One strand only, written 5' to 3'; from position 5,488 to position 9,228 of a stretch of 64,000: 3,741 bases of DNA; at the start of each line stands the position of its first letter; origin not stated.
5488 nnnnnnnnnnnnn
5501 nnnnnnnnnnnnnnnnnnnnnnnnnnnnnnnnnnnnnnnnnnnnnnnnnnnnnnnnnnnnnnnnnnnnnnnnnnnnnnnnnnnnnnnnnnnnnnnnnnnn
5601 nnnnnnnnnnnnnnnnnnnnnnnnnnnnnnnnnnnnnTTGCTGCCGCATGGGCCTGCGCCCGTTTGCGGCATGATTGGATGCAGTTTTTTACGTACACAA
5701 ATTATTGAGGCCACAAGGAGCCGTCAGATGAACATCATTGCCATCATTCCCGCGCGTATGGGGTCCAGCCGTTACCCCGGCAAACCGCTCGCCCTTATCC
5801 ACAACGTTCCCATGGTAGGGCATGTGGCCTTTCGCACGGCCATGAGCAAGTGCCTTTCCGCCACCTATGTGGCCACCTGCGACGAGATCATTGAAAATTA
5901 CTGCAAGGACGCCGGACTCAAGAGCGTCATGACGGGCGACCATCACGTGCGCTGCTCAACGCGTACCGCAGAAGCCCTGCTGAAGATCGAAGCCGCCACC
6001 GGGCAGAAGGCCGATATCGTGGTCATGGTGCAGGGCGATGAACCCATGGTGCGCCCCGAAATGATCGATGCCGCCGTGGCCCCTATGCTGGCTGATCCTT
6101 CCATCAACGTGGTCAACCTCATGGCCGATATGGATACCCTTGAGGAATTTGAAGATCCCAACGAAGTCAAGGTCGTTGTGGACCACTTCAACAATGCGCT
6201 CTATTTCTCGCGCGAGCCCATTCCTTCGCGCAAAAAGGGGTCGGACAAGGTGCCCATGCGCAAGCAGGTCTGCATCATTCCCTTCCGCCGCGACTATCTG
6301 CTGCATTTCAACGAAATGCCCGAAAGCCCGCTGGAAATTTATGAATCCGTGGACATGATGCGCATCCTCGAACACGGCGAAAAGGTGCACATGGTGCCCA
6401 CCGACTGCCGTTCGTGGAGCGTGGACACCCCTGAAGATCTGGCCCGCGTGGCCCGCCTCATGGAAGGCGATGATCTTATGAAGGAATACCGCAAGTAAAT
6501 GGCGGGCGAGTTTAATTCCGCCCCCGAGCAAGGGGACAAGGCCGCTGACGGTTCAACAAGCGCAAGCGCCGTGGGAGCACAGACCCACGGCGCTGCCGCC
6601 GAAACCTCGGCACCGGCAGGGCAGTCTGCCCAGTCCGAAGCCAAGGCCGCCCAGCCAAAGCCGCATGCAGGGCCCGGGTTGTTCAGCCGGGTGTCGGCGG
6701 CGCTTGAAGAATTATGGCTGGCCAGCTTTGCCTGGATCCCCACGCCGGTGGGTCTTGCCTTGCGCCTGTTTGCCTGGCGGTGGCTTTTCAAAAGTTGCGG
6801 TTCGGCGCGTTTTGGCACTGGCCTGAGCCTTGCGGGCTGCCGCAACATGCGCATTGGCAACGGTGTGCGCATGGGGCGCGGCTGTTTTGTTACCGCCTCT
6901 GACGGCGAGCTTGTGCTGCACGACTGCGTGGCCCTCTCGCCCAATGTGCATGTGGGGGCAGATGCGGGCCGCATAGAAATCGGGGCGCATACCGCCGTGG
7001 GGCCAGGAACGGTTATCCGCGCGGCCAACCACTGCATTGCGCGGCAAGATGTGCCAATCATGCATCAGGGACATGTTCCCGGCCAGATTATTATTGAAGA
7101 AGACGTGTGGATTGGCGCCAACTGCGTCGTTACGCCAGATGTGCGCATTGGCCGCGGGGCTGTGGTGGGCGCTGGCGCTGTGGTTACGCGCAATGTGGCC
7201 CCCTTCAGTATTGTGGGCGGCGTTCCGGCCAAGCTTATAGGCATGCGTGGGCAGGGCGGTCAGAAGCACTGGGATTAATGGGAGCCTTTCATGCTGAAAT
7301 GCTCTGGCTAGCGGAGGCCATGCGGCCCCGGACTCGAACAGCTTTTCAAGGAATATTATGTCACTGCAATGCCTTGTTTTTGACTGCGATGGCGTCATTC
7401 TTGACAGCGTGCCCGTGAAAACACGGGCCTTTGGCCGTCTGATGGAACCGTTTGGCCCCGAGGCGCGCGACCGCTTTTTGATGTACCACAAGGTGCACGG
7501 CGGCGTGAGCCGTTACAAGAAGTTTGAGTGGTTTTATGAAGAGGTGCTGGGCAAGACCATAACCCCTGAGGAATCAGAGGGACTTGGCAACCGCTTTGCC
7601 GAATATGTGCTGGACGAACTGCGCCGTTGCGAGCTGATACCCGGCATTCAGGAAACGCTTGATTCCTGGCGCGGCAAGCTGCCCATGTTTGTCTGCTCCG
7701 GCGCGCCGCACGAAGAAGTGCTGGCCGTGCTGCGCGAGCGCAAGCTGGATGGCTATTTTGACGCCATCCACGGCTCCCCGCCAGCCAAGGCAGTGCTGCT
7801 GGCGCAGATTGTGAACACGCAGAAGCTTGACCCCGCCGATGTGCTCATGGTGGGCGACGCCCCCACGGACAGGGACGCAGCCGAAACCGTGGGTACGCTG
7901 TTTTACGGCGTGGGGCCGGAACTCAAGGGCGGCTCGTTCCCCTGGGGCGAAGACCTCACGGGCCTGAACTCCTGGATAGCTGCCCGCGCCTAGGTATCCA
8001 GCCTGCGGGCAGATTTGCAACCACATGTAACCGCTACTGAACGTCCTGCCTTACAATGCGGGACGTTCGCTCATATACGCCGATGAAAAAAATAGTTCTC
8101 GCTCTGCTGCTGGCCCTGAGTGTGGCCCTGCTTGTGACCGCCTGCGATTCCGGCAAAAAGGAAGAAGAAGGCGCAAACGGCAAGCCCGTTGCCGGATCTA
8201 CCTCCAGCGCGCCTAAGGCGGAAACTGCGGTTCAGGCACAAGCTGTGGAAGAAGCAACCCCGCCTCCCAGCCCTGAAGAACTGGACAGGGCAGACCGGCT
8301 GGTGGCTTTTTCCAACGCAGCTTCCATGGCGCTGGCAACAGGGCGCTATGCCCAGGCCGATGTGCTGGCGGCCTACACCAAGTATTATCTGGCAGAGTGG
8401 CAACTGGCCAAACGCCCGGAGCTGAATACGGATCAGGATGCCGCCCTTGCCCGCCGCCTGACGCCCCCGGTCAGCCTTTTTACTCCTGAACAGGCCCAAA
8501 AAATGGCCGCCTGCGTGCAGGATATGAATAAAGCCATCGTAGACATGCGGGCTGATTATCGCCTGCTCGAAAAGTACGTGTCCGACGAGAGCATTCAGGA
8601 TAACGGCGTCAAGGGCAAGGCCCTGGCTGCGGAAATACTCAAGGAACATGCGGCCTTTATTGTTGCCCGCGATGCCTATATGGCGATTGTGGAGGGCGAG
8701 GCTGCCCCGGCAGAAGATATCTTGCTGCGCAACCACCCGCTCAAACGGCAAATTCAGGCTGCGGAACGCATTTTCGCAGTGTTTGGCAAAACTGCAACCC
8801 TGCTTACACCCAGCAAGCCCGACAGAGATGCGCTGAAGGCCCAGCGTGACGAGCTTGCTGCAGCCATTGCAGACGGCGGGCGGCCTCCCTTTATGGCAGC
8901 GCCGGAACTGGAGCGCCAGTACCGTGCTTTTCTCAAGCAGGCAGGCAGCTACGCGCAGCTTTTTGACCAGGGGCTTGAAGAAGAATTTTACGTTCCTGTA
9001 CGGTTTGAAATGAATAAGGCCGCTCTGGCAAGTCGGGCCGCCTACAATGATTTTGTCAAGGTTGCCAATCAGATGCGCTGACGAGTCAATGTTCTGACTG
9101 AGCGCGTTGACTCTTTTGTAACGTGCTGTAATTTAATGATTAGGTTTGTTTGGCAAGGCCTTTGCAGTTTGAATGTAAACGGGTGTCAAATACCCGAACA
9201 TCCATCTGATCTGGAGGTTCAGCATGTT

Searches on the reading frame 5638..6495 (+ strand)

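Call 6: search_protein_families(library=pfam, proteins=[window:5638-6495:+], max_evalue=0.001)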
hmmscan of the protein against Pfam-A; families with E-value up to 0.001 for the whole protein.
window:5638-6495:+ (286 aa): 2 families
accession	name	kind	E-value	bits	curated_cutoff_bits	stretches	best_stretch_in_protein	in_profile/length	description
PF02348.25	CTP_transf_3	-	1.9e-40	139.4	22.6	1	34-249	1-216/217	Cytidylyltransferase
PF12804.13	NTP_transf_3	-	1.6e-05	25.6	27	1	40-151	11-112/160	MobA-like NTP transferase domain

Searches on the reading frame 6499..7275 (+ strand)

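Call 6: search_protein_families(library=pfam, proteins=[window:6499-7275:+], max_evalue=0.001)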
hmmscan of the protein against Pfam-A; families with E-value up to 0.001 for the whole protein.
window:6499-7275:+ (259 aa): 3 families
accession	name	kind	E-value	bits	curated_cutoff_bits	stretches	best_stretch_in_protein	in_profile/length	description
PF00132.30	Hexapep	-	5.3e-14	51.7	27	1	197-231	2-36/36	Bacterial transferase hexapeptide (six repeats)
PF14602.12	Hexapep_2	-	7.5e-09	35.6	27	1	196-231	1-34/34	Hexapeptide repeat of succinyl-transferase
PF25084.1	LbH_EIF2B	-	0.00014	22.3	54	0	158-233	21-97/105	EIF2B subunit epsilon LbH domain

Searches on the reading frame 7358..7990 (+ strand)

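Call 6: search_protein_families(library=pfam, proteins=[window:7358-7990:+], max_evalue=0.001)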
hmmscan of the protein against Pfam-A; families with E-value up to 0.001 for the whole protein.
window:7358-7990:+ (211 aa): 4 families
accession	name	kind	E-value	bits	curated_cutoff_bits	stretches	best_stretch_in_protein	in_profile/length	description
PF00702.32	Hydrolase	-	1.5e-16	61.8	26.4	1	4-179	2-191/191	haloacid dehalogenase-like hydrolase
PF13419.12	HAD_2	-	6.5e-15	56.1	23.8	1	7-184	2-177/178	Haloacid dehalogenase-like hydrolase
PF12710.13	HAD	-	5.4e-05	24.1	27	1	7-176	2-189/189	haloacid dehalogenase-like hydrolase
PF13242.12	Hydrolase_like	-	0.00048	20.4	22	1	146-180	8-43/75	HAD-hyrolase-like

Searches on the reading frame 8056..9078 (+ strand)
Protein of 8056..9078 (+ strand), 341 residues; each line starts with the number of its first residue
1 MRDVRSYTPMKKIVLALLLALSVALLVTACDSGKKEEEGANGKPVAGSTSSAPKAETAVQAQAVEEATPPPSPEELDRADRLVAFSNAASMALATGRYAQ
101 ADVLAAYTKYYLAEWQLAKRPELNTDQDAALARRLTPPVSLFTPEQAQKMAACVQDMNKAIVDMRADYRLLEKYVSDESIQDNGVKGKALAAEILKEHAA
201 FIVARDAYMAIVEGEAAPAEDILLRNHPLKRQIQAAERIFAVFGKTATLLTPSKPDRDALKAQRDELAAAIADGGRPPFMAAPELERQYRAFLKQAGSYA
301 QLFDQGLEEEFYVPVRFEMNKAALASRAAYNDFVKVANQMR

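Call 6: search_protein_families(library=pfam, proteins=[window:8056-9078:+], max_evalue=0.001)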
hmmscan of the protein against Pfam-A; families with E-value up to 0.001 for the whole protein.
window:8056-9078:+ (341 aa): 0 families

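Call 39: search_protein_families(library=pfam, proteins=[window:8056-9078:+], max_evalue=0.01)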
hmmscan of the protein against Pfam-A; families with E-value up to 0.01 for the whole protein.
window:8056-9078:+ (341 aa): 1 family
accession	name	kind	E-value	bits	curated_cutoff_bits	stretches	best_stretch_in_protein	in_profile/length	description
PF19123.5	DUF5807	-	0.0056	17.3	26.5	0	25-109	9-92/106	Family of unknown function (DUF5807)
